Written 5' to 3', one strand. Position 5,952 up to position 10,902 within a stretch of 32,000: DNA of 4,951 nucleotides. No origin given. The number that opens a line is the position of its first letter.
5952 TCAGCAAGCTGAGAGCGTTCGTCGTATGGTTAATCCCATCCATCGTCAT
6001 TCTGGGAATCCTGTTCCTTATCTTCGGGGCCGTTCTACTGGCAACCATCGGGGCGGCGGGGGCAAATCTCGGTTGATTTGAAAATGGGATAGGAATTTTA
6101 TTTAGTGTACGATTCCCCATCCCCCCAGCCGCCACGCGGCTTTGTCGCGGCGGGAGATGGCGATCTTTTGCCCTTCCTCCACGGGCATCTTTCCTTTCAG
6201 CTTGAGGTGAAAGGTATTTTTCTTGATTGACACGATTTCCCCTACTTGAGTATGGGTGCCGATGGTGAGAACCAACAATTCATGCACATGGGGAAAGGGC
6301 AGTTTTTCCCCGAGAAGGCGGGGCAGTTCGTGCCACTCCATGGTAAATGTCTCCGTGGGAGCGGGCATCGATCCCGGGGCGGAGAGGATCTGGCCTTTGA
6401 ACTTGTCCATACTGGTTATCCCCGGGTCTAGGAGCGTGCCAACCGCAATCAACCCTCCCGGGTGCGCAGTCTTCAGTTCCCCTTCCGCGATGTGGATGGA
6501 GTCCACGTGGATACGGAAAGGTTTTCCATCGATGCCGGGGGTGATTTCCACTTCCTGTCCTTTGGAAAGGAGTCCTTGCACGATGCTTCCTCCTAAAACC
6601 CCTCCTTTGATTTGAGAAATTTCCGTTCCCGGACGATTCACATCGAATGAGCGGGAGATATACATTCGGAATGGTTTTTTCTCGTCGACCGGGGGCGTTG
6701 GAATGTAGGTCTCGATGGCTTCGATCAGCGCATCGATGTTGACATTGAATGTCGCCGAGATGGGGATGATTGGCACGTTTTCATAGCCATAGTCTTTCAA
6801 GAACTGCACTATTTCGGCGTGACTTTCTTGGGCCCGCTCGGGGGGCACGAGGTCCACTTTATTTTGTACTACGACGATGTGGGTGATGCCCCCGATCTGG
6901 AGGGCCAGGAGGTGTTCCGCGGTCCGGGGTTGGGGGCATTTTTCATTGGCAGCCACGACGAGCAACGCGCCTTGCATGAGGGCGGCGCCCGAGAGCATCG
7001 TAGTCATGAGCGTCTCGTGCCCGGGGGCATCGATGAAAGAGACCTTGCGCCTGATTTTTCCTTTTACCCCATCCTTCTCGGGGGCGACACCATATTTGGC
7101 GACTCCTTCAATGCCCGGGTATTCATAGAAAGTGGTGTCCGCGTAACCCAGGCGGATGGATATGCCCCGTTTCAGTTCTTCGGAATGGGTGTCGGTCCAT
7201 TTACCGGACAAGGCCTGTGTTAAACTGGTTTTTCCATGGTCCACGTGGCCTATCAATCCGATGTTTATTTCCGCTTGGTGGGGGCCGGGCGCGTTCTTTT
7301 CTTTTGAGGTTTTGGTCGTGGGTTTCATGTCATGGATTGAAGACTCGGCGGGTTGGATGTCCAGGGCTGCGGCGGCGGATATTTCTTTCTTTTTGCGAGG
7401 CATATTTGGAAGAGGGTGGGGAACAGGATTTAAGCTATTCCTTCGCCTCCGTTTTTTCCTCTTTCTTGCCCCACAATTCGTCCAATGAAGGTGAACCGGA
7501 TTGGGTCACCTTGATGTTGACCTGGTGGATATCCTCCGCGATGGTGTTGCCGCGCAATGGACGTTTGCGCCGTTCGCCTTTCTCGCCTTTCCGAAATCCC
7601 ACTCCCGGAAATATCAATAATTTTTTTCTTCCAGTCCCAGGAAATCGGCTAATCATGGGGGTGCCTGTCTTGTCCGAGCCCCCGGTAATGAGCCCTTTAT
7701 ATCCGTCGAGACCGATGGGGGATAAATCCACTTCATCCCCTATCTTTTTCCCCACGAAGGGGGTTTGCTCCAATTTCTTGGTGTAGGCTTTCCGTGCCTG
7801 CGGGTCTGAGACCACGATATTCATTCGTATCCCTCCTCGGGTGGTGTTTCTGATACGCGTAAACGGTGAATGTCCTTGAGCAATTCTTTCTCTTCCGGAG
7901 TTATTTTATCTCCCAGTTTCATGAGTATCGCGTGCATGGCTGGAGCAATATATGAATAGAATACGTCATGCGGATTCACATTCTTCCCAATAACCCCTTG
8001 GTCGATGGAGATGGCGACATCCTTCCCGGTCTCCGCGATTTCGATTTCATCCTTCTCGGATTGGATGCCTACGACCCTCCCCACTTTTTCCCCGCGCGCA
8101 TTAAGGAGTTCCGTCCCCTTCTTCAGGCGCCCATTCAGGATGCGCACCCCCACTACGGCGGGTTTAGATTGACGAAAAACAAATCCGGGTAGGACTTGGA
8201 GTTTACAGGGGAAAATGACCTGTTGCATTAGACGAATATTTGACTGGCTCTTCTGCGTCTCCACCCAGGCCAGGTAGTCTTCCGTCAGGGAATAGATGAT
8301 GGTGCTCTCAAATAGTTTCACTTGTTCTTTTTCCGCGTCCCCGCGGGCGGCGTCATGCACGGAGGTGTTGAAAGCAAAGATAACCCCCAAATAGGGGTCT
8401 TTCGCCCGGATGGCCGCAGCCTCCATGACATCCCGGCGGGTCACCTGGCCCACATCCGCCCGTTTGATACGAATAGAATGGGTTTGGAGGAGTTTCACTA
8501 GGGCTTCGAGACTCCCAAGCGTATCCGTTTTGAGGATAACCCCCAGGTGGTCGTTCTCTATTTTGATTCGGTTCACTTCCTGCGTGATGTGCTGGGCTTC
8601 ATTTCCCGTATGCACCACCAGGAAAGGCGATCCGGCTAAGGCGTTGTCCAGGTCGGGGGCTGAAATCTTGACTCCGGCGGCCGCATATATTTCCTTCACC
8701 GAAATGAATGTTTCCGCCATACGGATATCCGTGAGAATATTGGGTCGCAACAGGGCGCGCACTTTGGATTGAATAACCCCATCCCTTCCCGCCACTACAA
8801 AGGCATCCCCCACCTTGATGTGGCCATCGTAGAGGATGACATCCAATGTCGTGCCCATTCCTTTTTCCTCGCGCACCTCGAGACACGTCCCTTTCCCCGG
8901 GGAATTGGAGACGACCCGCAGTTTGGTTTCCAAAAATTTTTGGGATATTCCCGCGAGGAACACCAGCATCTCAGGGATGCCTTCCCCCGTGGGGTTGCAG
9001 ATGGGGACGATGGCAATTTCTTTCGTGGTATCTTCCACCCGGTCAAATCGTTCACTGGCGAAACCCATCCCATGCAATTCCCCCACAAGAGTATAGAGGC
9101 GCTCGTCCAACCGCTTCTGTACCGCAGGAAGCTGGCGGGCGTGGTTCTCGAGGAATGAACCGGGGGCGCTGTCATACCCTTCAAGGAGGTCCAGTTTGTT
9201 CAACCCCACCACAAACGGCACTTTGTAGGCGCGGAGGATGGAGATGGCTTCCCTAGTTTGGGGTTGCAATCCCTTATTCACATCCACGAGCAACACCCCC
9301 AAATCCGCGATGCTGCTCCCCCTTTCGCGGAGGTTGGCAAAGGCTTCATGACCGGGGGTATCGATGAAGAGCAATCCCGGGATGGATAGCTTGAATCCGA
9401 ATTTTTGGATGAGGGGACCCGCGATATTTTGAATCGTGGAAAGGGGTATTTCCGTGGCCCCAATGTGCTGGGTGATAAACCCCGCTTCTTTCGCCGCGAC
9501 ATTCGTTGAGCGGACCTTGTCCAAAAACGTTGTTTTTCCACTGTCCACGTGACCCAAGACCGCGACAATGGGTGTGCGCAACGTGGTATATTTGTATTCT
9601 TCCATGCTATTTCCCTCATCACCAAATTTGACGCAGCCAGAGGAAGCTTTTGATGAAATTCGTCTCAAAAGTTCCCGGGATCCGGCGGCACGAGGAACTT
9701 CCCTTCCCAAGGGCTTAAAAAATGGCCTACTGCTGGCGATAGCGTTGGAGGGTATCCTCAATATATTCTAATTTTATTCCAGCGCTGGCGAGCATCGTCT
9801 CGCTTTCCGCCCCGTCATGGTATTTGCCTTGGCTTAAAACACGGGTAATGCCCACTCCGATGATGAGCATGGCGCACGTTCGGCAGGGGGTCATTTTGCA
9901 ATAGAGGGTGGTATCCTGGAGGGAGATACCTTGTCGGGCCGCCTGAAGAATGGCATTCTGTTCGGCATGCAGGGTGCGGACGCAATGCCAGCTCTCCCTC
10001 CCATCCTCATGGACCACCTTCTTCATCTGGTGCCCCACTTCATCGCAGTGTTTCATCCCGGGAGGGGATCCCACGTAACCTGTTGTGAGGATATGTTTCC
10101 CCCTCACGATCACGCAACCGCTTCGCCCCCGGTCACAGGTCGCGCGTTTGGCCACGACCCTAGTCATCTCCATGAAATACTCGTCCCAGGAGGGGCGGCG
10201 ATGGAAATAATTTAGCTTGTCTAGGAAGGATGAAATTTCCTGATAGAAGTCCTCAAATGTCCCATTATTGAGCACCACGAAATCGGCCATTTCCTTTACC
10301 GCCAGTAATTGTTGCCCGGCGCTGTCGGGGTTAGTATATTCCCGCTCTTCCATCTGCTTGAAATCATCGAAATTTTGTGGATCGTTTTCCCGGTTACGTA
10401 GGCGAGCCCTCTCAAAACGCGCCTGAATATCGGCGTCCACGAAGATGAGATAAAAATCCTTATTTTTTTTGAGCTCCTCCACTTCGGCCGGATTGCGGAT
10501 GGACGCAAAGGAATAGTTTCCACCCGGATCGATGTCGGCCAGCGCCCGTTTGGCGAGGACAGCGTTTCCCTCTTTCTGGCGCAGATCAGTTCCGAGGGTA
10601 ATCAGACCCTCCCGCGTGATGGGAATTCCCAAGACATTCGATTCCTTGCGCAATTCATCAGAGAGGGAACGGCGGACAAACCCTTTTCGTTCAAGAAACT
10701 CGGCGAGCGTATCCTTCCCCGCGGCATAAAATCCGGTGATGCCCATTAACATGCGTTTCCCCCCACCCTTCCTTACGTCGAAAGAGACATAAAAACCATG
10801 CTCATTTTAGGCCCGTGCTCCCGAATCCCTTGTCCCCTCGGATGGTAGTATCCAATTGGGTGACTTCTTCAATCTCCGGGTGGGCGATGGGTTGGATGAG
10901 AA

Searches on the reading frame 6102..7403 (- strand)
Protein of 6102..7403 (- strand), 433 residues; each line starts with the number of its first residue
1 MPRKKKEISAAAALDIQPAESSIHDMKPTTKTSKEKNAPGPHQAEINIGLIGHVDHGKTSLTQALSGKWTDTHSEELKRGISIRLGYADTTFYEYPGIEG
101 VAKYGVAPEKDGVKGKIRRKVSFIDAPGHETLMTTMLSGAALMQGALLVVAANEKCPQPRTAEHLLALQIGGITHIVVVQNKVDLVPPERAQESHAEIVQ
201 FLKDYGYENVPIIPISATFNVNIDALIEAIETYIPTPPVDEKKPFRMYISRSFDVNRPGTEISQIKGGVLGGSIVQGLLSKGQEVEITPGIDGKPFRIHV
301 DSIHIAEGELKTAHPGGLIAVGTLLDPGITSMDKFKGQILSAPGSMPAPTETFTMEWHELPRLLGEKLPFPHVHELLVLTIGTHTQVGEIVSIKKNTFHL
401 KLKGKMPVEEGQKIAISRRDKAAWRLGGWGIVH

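Call 15: search_protein_families(library=ncbifam, proteins=[window:6102-7403:-], max_evalue=0.001)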
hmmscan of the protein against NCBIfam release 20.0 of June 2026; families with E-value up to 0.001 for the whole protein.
window:6102-7403:- (433 aa): 29 families (the best 25 are shown)
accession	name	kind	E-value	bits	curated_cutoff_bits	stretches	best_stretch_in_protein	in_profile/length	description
NF003077.0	PRK04000.1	equivalog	2.3e-150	501.4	315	1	42-432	6-410/412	translation initiation factor IF-2 subunit gamma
TIGR03680.1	eif2g_arch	equivalog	4.3e-147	490.6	514.5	1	42-432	2-406/407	translation initiation factor IF-2 subunit gamma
TIGR00475.1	selB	equivalog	9.4e-44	150.1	242.25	2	119-323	50-243/581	selenocysteine-specific translation elongation factor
NF009373.0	PRK12736.1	subfamily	4.5e-37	127.7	452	1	43-362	10-314/394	elongation factor Tu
NF000766.0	PRK00049.1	subfamily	3.7e-36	124.8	449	1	43-356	10-310/396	elongation factor Tu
NF009372.0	PRK12735.1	subfamily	9.1e-35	120.2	479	1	43-356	10-310/396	elongation factor Tu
TIGR00485.1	EF-Tu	equivalog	2.7e-34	118.6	522.4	1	43-356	10-308/394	elongation factor Tu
NF008969.0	PRK12317.1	subfamily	1.8e-24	86.1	502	1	43-354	5-321/426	elongation factor 1-alpha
TIGR00483.1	EF-1_alpha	equivalog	3.2e-19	68.7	540.1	1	43-347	5-315/427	translation elongation factor EF-1 subunit alpha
TIGR02034.1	CysN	subfamily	5.8e-15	55.3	336.1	1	118-356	79-312/406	sulfate adenylyltransferase, large subunit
NF004035.0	PRK05506.1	subfamily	5.8e-14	51.3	715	1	118-354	103-334/632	bifunctional sulfate adenylyltransferase subunit 1/adenylylsulfate kinase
TIGR00487.1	IF-2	equivalog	3.1e-13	49.3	424.4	1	118-230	134-245/587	translation initiation factor IF-2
TIGR00231.1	small_GTP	domain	1e-12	48.2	42.5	1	44-231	2-163/164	GTP-binding protein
NF003478.0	PRK05124.1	equivalog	2.4e-12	46.2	590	1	118-321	106-309/475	sulfate adenylyltransferase subunit CysN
TIGR01393.1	lepA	equivalog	3.4e-12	45.5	533.9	1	47-254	5-200/595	translation elongation factor 4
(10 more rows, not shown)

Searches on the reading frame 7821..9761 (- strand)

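Call 15: search_protein_families(library=ncbifam, proteins=[window:7821-9761:-], max_evalue=0.001)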
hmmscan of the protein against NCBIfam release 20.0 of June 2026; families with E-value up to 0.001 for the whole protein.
window:7821-9761:- (646 aa): 33 families (the best 25 are shown)
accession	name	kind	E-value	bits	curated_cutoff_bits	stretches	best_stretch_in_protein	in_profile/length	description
NF003078.0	PRK04004.1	equivalog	1.8e-225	750.1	468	1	57-637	5-591/598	translation initiation factor IF-2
NF011418.0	PRK14845.1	equivalog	4.2e-205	683.7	756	1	76-636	474-1041/1049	translation initiation factor IF-2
TIGR00491.2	aIF-2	equivalog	8.4e-201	668.4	554.75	1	61-635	2-582/591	translation initiation factor IF-2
TIGR00487.1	IF-2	equivalog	4.7e-56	190.7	424.4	2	58-192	82-199/587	translation initiation factor IF-2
TIGR00231.1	small_GTP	domain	2.9e-17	63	42.5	1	64-194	4-126/164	GTP-binding protein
TIGR00475.1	selB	equivalog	5.2e-16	58.5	242.25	1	130-192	52-115/581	selenocysteine-specific translation elongation factor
NF008969.0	PRK12317.1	subfamily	9.6e-12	44.2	502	1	132-199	89-158/426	elongation factor 1-alpha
NF009892.0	PRK13351.1-3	equivalog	3.6e-11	42.2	640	1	66-192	6-137/623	elongation factor G-like protein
NF012153.1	tet_protect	equivalog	1.1e-10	40.5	775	1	67-191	4-128/614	tetracycline resistance ribosomal protection protein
NF033148.1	tet_protect_M_W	exception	1.5e-10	40.1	1100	1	66-191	6-131/639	TetM/TetW/TetO/TetS family tetracycline resistance ribosomal protection protein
NF001964.0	PRK00741.1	equivalog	1.8e-10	39.9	473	1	66-191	15-144/529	peptide chain release factor 3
TIGR02034.1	CysN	subfamily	2.3e-10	40.1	336.1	1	132-197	84-149/406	sulfate adenylyltransferase, large subunit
TIGR00503.1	prfC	equivalog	4.5e-10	38.6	466.95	1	66-191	14-143/527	peptide chain release factor 3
NF000120.3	47473_otr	exception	5.6e-10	38.4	900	1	66-191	5-130/608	tetracycline resistance ribosomal protection protein Otr(A)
NF004035.0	PRK05506.1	subfamily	7.5e-10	37.7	715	1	133-197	109-173/632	bifunctional sulfate adenylyltransferase subunit 1/adenylylsulfate kinase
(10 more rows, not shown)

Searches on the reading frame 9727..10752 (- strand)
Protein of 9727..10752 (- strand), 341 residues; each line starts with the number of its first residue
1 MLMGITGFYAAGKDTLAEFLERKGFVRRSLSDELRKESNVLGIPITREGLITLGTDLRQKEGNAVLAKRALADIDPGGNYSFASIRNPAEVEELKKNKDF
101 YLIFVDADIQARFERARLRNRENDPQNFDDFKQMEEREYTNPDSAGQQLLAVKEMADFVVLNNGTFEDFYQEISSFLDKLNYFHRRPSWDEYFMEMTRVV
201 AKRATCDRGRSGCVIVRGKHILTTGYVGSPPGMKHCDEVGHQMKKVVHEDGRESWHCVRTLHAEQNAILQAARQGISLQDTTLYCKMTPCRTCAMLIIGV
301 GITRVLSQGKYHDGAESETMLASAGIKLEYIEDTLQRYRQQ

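Call 15: search_protein_families(library=ncbifam, proteins=[window:9727-10752:-], max_evalue=0.001)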
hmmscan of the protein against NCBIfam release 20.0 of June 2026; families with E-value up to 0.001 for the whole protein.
window:9727-10752:- (341 aa): 5 families
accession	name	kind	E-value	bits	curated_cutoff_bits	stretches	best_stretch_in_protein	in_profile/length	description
TIGR02571.1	ComEB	equivalog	2.6e-30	105.4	219.45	1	186-332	2-139/151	ComE operon protein 2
NF041025.1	antiphage_deaminase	equivalog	1e-26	93.8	400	2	259-306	336-384/437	anti-phage dCTP deaminase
NF006226.0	PRK08356.1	equivalog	1.1e-23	84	189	1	1-180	6-193/195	hypothetical protein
NF008113.2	PRK10860.1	equivalog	0.00035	20.4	150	0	260-306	54-102/165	tRNA adenosine(34) deaminase TadA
TIGR00326.1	eubact_ribD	equivalog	0.00053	19.3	156.35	0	262-328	44-116/343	bifunctional diaminohydroxyphosphoribosylaminopyrimidine deaminase/5-amino-6-(5-phosphoribosylamino)uracil reductase RibD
